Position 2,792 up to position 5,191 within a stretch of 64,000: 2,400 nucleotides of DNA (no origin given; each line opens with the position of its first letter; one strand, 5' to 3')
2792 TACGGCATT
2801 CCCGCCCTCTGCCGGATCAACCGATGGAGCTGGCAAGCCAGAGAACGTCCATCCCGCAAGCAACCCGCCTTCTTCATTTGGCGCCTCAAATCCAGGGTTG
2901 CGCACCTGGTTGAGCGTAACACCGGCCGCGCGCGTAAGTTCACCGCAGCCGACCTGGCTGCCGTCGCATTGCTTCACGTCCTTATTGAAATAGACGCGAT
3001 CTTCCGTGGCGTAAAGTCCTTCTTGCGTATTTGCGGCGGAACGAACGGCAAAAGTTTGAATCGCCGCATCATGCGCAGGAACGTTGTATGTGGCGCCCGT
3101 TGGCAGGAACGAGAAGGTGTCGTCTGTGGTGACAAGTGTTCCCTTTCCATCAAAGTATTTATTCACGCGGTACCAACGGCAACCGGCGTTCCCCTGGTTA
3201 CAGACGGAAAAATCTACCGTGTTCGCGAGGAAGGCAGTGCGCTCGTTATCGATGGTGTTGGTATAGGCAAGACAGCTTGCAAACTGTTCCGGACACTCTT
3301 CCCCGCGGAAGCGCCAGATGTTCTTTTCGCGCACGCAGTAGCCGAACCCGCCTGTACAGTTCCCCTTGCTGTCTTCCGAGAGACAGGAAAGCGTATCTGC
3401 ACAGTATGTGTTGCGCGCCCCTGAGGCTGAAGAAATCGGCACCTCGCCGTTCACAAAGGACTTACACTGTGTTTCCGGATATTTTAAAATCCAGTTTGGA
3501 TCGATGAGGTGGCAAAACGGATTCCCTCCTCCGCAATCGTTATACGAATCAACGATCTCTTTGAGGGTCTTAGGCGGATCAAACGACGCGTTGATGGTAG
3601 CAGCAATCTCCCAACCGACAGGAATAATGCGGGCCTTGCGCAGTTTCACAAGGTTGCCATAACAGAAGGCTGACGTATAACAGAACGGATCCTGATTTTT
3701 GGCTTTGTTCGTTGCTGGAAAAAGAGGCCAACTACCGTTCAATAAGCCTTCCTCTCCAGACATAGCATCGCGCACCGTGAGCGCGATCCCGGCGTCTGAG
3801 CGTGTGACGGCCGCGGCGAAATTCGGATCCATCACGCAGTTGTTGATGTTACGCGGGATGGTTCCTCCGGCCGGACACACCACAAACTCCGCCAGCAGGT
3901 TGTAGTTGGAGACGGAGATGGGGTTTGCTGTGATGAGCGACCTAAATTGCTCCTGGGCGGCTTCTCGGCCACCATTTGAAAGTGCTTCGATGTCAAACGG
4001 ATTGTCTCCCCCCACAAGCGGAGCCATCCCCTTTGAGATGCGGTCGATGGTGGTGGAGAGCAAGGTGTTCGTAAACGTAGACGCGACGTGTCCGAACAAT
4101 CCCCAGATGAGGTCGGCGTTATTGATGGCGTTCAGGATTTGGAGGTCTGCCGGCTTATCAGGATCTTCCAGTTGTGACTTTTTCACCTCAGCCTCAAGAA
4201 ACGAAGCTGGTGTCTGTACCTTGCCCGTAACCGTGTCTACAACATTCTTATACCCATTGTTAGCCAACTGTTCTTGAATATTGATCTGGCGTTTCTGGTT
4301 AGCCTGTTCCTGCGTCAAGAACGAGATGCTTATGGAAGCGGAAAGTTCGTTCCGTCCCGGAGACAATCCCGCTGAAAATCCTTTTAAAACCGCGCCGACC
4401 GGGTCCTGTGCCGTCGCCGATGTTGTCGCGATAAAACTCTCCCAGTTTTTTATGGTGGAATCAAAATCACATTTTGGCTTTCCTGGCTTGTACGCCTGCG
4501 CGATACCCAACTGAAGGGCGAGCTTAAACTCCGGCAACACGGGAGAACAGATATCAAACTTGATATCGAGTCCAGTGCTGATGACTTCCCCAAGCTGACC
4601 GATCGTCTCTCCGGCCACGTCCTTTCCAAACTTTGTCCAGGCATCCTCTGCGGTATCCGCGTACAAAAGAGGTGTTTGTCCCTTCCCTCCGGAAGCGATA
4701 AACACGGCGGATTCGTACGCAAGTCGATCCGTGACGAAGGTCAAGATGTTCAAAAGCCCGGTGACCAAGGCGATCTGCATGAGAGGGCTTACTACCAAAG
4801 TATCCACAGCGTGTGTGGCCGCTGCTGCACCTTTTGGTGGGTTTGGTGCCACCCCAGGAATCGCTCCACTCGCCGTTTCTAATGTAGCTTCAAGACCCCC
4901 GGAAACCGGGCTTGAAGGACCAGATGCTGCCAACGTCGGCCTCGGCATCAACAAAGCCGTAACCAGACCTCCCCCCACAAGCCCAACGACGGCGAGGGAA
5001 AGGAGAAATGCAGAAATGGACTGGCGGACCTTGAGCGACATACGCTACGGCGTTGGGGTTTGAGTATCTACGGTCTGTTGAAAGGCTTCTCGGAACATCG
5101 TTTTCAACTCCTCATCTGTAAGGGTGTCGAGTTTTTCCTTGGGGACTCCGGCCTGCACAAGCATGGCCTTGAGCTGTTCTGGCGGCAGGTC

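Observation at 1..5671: Operon of a TSP3-repeat membrane protein and a >1,680-aa cysteine-rich CBM-bearing giant surface protein, missed by the ORF track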

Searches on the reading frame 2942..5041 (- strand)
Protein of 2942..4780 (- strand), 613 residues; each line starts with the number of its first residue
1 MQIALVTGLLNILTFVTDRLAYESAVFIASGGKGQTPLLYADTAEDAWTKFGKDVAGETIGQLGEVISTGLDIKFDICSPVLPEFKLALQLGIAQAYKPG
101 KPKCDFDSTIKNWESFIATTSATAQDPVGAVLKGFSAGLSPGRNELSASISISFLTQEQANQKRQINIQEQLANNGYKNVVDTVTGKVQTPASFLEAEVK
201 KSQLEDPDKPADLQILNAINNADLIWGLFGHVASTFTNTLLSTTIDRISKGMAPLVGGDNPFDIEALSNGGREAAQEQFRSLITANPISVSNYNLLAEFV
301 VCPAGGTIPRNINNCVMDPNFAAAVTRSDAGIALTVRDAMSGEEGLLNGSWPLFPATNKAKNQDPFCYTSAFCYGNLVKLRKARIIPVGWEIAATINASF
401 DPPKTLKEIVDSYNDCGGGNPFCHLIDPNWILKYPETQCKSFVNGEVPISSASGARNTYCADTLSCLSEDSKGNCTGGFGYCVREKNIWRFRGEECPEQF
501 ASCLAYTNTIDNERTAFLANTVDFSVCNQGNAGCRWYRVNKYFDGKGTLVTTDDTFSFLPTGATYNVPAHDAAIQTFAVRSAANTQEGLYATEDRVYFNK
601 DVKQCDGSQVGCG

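Call 40: predict_structure(alignment_id=A5)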
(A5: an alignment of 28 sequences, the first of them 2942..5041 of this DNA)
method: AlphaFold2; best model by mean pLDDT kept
length: 700 residues; sequences in the alignment: 28
mean_pLDDT: 52.5   pTM: 0.33
mean pLDDT of the five models: 52.5, 50.6, 47.0, 46.7, 45.2
residues with pLDDT >= 90: 16; 70-90: 113; 50-70: 213; < 50: 358
segments of 3 or more residues with pLDDT < 50: 20-50, 57-69, 118-127, 167-184, 220-244, 269-275, 293-311, 336-378, 393-397, 524-528, 532-544, 548-562, 564-596, 599-700
pLDDT, mean of each block of 10 residues (from residue 1): 50 52 45 36 45 50 45 53 55 63 68 55 40 63 69 56 50 25 51 67 61 52 39 36 52 58 52 51 55 45 44 51 52 45 37 41 41 41 68 53 83 75 82 88 82 84 78 79 85 90 78 80 51 41 46 41 39 25 30 43 32 32 33 41 38 45 36 34 38 35
secondary structure, 60 per line:
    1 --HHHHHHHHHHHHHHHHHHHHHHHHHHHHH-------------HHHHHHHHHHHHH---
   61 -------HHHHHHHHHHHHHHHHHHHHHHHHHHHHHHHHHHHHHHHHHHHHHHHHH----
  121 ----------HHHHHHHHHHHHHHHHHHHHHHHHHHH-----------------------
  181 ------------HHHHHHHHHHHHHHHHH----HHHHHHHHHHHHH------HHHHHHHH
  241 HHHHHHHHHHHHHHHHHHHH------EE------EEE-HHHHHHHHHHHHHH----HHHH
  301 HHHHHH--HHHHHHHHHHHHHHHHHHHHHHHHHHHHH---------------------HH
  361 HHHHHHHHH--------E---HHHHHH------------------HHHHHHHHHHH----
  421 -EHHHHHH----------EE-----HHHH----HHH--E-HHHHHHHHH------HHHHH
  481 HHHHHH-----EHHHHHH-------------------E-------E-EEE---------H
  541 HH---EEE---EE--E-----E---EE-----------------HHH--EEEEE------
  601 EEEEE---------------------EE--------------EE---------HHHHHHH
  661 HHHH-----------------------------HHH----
elements in order (helices of 4 or more, strands of 3 or more residues): H3-31 H45-57 H68-116 H131-157 H193-209 H214-226 H233-260 E275-277 H279-292 H297-306 H309-337 H359-369 H382-387 H406-416 H423-428 H446-449 H461-469 H476-486 H493-498 E528-530 E546-548 E590-594 E601-605 H654-664

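Call 46: fold_search(model_id=the predicted structure, library=pdb)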
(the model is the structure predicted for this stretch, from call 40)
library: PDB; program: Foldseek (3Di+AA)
matches with E <= 10: 33; with E <= 0.001: 0
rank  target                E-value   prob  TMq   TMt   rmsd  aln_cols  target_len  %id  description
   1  9cpb_6C               9.1e-01  0.06  0.07  0.12  56.6       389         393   11  Atomic model of bovine Fallopian tube cilia doublet microtubule (48-nm periodicity) (released 2024-10-30)
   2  3q84_B                1.8e+00  0.06  0.08  0.17  36.2       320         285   14  Crystal structure of human PACSIN 1 F-BAR domain (released 2012-02-22)
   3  9hqu_A                2.2e+00  0.04  0.06  0.07  29.4       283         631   14  Salmonella enterica Lamassu LmuACB in nuclease sequestration state (released 2025-10-01)
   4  8otz_C8               2.7e+00  0.02  0.06  0.10  57.6       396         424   10  48-nm repeat of the native axonemal doublet microtubule from bovine sperm (released 2023-11-22)
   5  8iyj_b5               2.8e+00  0.03  0.07  0.14  34.4       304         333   13  Cryo-EM structure of the 48-nm repeat doublet microtubule from mouse sperm (released 2023-07-05)
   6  7rro_F1               3.0e+00  0.02  0.06  0.10  57.3       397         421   12  Structure of the 48-nm repeat doublet microtubule from bovine tracheal cilia (released 2021-10-27)
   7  7rqu_A                3.3e+00  0.02  0.08  0.08  24.4       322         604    9  Cryo-EM structure of the full-length TRPV1 with RTx at 4 degrees Celsius, in a closed state, class I (released 2022-06-01)
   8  9iqx_A                3.5e+00  0.02  0.06  0.07  23.9       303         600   10  Cryo-EM structure of the human TRPV4-RhoA in complex with AH001 (released 2025-05-28)
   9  8to0_AD               4.4e+00  0.02  0.07  0.12  48.1       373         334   12  48-nm repeating structure of doublets from mouse sperm flagella (released 2023-11-01)
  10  9iqx_B                4.6e+00  0.02  0.07  0.08  23.8       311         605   11  Cryo-EM structure of the human TRPV4-RhoA in complex with AH001 (released 2025-05-28)
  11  3m3w_A                4.6e+00  0.02  0.07  0.14  36.8       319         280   14  Crystal structure of mouse PACSIN3 BAR domain mutant (released 2011-03-16)
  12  9hqx_B                4.9e+00  0.02  0.06  0.07  28.4       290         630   13  Salmonella enterica Lamassu LmuACB bound to DNA duplex (released 2025-10-01)
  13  3q84_A                5.4e+00  0.02  0.08  0.16  39.0       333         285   14  Crystal structure of human PACSIN 1 F-BAR domain (released 2012-02-22)
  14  6upn_A                5.7e+00  0.02  0.07  0.16  22.7       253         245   10  Endophilin B1 helical scaffold (released 2020-04-22)
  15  9nvn_B                5.7e+00  0.01  0.06  0.07  25.1       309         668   13  Structure of Nanchung-Inactive-Calmodulin in apo state (released 2026-02-11)
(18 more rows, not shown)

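Call 55: search_solved_structures(query=A5, max_evalue=1)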
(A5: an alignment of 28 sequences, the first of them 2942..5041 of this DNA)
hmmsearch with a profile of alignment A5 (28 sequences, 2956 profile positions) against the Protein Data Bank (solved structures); distinct sequences matched with E-value up to 1: 12.
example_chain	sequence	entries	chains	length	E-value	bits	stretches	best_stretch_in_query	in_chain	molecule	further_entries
2zew_A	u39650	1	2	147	0.0034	17.5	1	723-816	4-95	S-layer associated multidomain endoglucanase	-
2zey_A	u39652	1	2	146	0.0038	17.3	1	723-816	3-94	S-layer associated multidomain endoglucanase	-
2zex_A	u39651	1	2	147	0.0038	17.3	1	723-816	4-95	S-layer associated multidomain endoglucanase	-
3oea_A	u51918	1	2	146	0.0043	17.1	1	723-816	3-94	S-layer associated multidomain endoglucanase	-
3oeb_A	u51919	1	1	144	0.0066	16.5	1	724-816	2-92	S-layer associated multidomain endoglucanase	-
1gui_A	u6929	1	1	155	0.014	15.4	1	1292-1382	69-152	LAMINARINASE 16A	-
8xmz_A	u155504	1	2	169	0.018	15.1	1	738-816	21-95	T9SS C-terminal target domain-containing protein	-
1l3e_B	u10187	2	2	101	0.13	12.2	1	2009-2082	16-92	p300 protein | E1A-associated protein p300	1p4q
7qgs_A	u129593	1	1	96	0.14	12.1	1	2009-2082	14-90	Histone acetyltransferase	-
1l8c_A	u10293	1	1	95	0.23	11.4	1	2009-2083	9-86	CREB-binding protein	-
1r8u_B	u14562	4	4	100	0.34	10.8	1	2009-2083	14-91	CREB-binding protein | Crebbp protein | Histone lysine acetyltransferase CREBBP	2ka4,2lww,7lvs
9fli_A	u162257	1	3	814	0.57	10.1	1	725-823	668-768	Arabinogalactan endo-beta-1,4-galactanase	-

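Call 56: search_protein_representatives(protein=window:2942-4780:-)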
Query: 613 residues. Proteins with E-value up to 0.001 (for the whole library): 1230; up to 1e-10: 1151; up to 1e-30: 884. The best 150 are listed.
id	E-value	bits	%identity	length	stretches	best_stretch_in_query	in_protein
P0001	1.8e-251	852.6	60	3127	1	1-613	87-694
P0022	2.5e-197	673.8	52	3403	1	1-612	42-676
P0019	6.0e-193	659.3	51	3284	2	1-562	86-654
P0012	3.1e-190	650.4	52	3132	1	1-612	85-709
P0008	1.6e-189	648.0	51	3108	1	1-612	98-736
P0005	2.2e-189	647.5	49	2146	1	2-612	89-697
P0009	5.5e-186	636.3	50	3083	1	2-612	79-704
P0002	4.4e-183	626.7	47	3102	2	7-612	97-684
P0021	1.6e-180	618.3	48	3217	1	3-612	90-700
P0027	1.5e-177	608.4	48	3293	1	1-612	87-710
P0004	1.6e-174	598.4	47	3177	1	2-612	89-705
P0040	7.9e-173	592.8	47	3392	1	2-612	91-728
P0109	1.6e-172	591.8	48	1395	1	2-612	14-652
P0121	9.7e-170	582.6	48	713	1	2-571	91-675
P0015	4.8e-168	577.1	49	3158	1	5-612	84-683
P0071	2.9e-152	524.9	43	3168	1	3-612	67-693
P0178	5.3e-92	325.9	37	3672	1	7-612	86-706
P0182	8.8e-91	321.9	38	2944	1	4-545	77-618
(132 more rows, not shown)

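Call 57: search_protein_families(library=pfam, proteins=[P0178], max_evalue=0.05)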
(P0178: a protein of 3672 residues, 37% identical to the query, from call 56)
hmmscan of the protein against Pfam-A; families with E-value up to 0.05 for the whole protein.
P0178 (3672 aa): 1 family
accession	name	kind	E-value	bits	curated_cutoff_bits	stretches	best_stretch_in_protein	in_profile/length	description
PF02018.23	CBM_4_9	-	4.4e-09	37.3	25.9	1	1251-1370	3-113/136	Carbohydrate binding domain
